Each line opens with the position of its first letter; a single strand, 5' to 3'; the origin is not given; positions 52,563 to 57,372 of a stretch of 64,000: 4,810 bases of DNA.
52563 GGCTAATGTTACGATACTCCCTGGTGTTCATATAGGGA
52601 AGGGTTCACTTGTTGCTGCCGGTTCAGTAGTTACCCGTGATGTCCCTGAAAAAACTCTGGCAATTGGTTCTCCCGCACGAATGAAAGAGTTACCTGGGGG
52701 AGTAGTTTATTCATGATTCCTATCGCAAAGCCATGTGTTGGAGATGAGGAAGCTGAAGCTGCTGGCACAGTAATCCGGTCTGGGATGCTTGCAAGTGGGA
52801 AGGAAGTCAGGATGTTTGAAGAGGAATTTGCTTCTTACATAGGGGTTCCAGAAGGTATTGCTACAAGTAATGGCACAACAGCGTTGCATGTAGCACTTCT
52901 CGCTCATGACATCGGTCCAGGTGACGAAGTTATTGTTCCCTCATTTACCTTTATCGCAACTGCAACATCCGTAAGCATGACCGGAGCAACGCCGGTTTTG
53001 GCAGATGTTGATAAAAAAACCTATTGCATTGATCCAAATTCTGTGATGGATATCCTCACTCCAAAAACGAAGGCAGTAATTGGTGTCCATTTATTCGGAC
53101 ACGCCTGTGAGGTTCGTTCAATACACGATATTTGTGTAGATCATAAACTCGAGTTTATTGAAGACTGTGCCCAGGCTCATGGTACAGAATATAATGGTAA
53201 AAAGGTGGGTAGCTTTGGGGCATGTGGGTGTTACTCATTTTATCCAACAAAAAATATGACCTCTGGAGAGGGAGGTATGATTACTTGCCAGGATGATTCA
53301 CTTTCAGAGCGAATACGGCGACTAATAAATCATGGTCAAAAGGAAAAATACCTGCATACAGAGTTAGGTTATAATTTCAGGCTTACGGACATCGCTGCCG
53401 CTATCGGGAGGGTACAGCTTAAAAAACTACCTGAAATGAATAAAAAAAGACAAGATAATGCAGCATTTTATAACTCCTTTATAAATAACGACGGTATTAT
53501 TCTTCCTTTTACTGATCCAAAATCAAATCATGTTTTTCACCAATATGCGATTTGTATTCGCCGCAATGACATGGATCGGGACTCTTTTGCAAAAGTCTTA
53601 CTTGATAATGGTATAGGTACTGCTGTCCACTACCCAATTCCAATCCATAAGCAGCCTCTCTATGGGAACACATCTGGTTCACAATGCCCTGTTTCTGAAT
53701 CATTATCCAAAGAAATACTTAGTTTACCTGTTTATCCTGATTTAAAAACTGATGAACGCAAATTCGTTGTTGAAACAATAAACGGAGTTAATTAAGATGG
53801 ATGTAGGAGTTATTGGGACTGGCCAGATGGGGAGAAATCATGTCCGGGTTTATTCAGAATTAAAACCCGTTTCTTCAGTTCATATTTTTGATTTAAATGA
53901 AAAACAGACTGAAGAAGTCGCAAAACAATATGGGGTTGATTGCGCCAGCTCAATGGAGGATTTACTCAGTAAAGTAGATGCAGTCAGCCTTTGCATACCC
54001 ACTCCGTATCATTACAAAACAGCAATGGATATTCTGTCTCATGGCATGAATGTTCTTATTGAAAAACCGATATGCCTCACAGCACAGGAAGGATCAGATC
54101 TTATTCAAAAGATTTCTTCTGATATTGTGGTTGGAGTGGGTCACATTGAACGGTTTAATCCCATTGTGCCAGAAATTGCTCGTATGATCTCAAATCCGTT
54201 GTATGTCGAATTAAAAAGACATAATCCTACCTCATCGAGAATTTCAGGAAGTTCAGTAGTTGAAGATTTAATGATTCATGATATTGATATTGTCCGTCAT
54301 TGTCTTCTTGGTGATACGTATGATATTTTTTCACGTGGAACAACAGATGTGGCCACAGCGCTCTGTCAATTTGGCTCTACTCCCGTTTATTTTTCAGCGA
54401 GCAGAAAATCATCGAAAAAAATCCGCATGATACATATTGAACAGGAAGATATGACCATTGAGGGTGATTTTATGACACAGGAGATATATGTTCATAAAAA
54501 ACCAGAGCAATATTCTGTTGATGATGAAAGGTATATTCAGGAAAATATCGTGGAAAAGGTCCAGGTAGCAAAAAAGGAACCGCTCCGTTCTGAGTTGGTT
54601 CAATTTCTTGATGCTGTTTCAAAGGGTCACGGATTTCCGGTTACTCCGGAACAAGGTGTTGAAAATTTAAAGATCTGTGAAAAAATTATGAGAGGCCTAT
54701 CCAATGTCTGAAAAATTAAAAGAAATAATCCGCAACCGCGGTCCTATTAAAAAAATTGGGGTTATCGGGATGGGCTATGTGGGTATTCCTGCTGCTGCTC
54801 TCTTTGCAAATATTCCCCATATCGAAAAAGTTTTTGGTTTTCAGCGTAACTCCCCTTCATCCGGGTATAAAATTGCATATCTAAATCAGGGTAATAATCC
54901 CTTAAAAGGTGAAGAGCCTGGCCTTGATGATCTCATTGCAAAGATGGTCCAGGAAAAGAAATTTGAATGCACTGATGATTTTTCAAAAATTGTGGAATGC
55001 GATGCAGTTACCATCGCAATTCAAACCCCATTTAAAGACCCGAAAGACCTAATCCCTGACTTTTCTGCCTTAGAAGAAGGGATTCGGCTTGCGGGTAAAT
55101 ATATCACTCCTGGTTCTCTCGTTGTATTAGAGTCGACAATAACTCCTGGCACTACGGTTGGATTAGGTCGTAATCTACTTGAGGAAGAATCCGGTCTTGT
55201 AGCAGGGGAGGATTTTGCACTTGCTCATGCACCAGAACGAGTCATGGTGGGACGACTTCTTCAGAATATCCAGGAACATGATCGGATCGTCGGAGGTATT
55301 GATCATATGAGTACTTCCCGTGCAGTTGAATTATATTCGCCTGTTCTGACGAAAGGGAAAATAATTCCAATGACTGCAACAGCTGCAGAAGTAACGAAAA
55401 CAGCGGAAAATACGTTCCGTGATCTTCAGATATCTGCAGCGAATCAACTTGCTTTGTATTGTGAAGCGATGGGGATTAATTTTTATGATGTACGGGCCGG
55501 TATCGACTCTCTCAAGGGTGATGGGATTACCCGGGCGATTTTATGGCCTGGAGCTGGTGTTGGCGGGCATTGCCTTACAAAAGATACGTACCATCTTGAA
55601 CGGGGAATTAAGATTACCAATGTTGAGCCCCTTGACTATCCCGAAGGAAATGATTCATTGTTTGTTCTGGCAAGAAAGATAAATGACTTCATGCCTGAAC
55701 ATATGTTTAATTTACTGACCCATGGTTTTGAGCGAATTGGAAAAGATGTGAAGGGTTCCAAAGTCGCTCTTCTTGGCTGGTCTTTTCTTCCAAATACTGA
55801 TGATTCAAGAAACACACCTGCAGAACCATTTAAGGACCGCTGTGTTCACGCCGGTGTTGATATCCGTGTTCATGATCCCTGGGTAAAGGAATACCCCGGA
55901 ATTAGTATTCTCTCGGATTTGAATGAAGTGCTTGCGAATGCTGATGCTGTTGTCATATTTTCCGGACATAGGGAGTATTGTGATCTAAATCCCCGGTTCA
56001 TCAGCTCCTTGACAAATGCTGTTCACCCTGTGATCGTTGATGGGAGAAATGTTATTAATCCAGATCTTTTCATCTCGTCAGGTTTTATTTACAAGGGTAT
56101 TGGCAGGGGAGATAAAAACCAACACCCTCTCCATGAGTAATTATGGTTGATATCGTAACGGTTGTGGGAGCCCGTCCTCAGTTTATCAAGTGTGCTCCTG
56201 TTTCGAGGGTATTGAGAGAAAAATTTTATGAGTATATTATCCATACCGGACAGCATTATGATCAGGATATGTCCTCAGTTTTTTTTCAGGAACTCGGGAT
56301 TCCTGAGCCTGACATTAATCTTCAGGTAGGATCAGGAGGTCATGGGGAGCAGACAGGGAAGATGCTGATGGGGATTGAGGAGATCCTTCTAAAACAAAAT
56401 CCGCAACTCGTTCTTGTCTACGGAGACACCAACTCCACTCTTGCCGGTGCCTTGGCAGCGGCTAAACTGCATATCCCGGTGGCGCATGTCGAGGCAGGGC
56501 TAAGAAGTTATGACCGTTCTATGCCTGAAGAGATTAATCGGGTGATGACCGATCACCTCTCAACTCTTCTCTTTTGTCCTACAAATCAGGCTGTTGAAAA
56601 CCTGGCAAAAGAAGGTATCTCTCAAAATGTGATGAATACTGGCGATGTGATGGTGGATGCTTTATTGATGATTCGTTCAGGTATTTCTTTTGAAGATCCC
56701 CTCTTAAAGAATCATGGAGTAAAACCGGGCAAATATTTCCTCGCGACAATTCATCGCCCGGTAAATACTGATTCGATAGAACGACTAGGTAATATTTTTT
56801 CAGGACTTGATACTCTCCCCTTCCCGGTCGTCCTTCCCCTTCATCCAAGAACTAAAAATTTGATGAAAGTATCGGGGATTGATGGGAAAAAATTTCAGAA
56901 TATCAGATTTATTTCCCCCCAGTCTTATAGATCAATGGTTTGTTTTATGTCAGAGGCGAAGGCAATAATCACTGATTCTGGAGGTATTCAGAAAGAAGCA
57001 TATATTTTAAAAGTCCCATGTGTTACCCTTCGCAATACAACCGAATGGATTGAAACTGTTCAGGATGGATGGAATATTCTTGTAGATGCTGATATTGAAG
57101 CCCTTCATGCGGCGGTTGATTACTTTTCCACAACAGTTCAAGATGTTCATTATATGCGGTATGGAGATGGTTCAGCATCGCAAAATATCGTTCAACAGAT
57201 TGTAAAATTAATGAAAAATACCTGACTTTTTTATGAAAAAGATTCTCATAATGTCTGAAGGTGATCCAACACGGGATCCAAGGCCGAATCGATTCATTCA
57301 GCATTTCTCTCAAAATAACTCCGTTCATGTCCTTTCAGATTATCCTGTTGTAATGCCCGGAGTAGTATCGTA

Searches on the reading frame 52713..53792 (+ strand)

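Call 79: search_protein_families(library=pfam, proteins=[window:52713-53792:+], max_evalue=0.00001)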
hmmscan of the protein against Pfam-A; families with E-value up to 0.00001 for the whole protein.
window:52713-53792:+ (360 aa): 1 family
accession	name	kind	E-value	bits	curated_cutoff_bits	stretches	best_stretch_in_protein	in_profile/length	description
PF01041.23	DegT_DnrJ_EryC1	-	2.8e-128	428.6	19.8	1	8-356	2-359/360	DegT/DnrJ/EryC1/StrS aminotransferase family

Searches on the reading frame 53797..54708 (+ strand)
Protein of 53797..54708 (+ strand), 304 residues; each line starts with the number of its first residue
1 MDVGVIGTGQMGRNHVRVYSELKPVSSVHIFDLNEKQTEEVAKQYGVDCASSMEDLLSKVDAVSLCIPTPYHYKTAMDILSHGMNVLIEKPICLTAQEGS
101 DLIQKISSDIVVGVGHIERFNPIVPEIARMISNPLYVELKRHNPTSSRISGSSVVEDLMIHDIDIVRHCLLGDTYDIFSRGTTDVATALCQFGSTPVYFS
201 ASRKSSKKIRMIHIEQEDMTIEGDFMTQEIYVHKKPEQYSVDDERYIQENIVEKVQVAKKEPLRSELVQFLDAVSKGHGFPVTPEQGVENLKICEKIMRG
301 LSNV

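Call 79: search_protein_families(library=pfam, proteins=[window:53797-54708:+], max_evalue=0.00001)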
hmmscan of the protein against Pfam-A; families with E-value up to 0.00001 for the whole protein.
window:53797-54708:+ (304 aa): 4 families
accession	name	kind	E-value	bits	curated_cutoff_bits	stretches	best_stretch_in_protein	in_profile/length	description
PF01408.29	GFO_IDH_MocA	-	1.4e-25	90.8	24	1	2-107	2-110/120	Oxidoreductase family, NAD-binding Rossmann fold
PF03446.21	NAD_binding_2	-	3.1e-08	34.2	21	1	2-78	1-74/161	NAD binding domain of 6-phosphogluconate dehydrogenase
PF03807.23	F420_oxidored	-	4e-07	31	21.6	1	3-79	2-79/94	NADP oxidoreductase coenzyme F420-dependent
PF02826.25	2-Hacid_dh_C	-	9e-06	25.6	25.1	0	2-69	38-101/178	D-isomer specific 2-hydroxyacid dehydrogenase, NAD binding domain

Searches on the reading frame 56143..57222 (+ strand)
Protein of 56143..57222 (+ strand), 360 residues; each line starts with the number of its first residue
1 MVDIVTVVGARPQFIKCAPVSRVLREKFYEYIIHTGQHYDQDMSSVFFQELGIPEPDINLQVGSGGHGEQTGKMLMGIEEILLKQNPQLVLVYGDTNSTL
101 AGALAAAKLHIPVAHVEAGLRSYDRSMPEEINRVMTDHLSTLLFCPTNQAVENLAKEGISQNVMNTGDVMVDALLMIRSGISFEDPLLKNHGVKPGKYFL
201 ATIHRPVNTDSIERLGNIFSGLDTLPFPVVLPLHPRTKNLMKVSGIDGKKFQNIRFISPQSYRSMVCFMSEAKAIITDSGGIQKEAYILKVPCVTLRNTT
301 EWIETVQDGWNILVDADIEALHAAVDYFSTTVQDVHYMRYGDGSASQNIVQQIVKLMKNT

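Call 79: search_protein_families(library=pfam, proteins=[window:56143-57222:+], max_evalue=0.00001)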
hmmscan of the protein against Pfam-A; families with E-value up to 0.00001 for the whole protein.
window:56143-57222:+ (360 aa): 1 family
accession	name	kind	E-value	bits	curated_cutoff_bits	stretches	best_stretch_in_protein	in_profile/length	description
PF02350.25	Epimerase_2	-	1.9e-106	356.3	30.6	1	26-353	7-346/347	UDP-N-acetylglucosamine 2-epimerase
